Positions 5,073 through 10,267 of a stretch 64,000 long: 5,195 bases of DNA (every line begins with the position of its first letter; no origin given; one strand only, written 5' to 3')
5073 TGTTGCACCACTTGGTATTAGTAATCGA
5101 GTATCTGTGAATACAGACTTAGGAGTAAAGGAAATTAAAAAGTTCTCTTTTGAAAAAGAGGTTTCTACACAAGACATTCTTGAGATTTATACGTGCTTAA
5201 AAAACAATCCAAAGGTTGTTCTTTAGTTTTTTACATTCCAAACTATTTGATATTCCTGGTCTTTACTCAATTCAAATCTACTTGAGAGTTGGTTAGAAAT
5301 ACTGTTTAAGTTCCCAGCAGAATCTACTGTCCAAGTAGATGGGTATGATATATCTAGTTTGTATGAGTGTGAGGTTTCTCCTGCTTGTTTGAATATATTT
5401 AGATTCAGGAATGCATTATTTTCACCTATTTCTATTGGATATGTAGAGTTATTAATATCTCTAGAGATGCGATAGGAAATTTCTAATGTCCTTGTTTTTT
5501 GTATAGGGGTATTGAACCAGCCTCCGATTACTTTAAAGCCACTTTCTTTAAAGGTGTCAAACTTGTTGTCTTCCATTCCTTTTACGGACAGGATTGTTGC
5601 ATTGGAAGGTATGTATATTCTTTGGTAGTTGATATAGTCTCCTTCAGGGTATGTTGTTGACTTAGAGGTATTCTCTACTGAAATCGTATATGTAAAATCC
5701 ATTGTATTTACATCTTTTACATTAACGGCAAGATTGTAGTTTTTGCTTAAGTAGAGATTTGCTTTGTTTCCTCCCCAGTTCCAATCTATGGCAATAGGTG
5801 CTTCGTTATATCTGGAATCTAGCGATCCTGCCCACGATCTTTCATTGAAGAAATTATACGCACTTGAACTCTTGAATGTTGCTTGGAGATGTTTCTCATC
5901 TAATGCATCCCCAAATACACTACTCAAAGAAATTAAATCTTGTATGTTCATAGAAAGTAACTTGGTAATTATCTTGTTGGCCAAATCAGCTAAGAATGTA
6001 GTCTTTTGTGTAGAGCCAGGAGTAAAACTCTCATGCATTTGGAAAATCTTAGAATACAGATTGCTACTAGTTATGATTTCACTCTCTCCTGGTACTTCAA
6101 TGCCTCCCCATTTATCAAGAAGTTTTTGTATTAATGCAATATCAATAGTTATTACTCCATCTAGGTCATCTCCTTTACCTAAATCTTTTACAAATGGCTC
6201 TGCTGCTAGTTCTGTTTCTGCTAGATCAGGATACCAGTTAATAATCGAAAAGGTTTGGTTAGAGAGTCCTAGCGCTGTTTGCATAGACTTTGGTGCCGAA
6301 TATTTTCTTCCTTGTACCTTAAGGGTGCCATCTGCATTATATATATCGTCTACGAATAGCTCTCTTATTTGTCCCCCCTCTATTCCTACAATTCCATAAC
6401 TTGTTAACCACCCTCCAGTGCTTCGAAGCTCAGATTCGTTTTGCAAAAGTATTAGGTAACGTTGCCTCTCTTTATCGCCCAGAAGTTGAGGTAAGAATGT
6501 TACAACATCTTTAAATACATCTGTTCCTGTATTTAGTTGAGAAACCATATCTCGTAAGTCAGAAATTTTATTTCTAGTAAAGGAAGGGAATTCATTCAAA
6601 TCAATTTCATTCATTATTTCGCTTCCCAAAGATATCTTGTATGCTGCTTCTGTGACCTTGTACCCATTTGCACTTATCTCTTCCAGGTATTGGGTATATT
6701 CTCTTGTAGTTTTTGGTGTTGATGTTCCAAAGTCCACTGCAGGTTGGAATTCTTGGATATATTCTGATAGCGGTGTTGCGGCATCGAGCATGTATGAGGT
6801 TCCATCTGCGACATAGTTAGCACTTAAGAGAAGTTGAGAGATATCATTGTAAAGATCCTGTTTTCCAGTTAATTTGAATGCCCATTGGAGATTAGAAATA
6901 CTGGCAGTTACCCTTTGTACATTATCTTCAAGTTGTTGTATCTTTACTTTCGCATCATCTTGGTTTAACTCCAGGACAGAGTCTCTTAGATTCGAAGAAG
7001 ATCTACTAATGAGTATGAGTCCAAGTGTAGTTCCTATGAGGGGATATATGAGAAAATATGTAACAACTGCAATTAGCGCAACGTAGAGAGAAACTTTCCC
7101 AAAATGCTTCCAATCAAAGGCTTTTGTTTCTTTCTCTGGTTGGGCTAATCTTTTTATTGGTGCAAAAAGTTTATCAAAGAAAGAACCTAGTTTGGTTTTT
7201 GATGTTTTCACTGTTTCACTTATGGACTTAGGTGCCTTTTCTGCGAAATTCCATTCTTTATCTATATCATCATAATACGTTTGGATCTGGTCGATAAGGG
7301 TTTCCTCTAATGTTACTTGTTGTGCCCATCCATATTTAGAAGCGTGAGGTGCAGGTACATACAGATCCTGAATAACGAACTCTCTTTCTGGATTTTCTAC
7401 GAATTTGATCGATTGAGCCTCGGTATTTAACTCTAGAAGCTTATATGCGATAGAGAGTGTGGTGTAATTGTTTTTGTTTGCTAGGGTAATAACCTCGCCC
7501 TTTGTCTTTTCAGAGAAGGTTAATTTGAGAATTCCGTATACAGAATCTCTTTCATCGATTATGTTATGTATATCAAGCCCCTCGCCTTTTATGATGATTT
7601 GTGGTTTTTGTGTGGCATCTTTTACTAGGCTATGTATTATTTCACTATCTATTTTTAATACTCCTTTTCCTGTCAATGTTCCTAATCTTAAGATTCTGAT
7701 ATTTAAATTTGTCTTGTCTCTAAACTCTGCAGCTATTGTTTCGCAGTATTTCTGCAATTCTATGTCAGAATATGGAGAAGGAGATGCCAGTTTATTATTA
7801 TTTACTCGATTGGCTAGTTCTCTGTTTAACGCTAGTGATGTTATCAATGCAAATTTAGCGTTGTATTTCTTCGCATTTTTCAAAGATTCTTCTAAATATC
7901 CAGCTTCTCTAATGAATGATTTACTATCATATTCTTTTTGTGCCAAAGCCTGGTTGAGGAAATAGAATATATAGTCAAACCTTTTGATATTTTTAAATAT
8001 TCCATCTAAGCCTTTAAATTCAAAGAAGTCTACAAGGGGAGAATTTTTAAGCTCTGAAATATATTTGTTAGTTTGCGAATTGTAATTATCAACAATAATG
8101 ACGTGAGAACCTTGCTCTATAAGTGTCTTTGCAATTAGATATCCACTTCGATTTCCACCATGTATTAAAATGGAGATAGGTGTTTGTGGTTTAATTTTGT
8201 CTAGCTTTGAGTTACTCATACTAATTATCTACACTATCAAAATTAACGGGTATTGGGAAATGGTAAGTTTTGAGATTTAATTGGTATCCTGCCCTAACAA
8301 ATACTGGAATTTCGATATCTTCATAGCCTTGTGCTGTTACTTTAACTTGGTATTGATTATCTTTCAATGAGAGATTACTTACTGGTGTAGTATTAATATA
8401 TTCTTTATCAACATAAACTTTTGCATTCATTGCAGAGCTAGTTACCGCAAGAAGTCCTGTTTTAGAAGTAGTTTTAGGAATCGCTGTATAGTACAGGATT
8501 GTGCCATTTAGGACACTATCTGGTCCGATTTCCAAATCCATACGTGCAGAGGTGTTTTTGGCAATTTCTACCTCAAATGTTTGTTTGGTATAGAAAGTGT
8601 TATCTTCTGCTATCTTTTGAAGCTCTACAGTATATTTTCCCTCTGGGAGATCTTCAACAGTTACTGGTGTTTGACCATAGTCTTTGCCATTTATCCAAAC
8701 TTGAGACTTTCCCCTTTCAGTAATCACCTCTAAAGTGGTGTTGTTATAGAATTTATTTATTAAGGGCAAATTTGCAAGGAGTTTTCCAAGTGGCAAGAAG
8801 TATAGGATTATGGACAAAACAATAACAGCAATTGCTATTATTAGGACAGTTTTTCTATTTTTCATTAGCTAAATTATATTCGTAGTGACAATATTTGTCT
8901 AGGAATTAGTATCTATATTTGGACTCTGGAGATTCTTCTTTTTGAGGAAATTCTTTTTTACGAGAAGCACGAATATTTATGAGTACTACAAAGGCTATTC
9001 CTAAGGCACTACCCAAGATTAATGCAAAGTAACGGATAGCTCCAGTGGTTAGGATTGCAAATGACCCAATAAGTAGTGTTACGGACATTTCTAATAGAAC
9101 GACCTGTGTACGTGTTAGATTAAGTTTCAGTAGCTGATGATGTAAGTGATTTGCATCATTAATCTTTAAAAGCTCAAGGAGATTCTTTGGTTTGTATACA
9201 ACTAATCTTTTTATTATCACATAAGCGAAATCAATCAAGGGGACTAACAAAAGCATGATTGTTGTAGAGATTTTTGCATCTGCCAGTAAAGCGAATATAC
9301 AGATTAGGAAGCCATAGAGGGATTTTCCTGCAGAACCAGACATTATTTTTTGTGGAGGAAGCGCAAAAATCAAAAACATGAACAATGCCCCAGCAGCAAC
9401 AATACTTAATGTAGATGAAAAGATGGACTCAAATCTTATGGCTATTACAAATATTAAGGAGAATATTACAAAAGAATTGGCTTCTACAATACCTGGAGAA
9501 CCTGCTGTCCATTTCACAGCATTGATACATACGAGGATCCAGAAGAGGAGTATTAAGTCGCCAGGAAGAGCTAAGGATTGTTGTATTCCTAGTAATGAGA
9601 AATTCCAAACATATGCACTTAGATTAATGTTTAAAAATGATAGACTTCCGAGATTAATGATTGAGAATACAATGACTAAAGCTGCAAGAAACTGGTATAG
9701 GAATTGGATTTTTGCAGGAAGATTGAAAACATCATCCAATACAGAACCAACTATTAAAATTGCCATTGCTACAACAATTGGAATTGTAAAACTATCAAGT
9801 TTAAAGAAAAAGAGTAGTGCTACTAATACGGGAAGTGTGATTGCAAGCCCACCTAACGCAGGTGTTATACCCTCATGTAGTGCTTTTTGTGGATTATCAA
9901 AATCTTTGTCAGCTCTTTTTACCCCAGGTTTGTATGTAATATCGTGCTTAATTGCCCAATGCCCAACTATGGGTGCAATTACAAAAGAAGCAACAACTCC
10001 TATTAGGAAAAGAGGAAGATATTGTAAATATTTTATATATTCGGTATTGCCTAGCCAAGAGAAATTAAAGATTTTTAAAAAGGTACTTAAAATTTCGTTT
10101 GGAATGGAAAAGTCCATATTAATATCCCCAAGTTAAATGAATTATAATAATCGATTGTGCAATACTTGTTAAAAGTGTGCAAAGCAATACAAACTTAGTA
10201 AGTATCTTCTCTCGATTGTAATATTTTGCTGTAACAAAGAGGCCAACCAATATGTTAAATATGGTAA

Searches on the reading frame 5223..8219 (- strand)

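Call 27: search_protein_families(library=pfam, proteins=[window:5223-8219:-], max_evalue=0.0001)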
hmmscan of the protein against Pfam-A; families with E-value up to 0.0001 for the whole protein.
window:5223-8219:- (998 aa): 2 families
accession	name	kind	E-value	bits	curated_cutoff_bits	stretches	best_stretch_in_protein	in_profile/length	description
PF13196.11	DUF4012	-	9.9e-18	65.5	28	1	585-722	3-136/144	Protein of unknown function (DUF4012)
PF01370.27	Epimerase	-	1e-05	25.5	20.9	1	26-234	11-225/240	NAD dependent epimerase/dehydratase family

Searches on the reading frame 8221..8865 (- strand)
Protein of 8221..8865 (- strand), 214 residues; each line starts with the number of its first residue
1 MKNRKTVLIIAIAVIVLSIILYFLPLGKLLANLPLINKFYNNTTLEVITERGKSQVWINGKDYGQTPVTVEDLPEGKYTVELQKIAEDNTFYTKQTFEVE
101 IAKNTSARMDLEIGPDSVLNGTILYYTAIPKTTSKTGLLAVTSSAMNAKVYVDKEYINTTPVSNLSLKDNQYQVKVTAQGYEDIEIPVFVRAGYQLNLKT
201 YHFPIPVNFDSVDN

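Call 27: search_protein_families(library=pfam, proteins=[window:8221-8865:-], max_evalue=0.0001)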
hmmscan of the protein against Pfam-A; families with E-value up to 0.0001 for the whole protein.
window:8221-8865:- (214 aa): 1 family
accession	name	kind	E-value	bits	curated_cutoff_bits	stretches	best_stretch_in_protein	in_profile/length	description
PF08308.17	PEGA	-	1.8e-22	79.5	20.8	2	137-199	2-64/71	PEGA domain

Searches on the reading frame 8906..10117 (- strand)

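Call 27: search_protein_families(library=pfam, proteins=[window:8906-10117:-], max_evalue=0.0001)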
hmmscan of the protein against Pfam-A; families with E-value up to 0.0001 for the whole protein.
window:8906-10117:- (403 aa): 1 family
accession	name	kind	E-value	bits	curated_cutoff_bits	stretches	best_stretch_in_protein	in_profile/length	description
PF00953.26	Glycos_transf_4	-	1.4e-13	51.6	27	1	114-278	4-158/160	Glycosyl transferase family 4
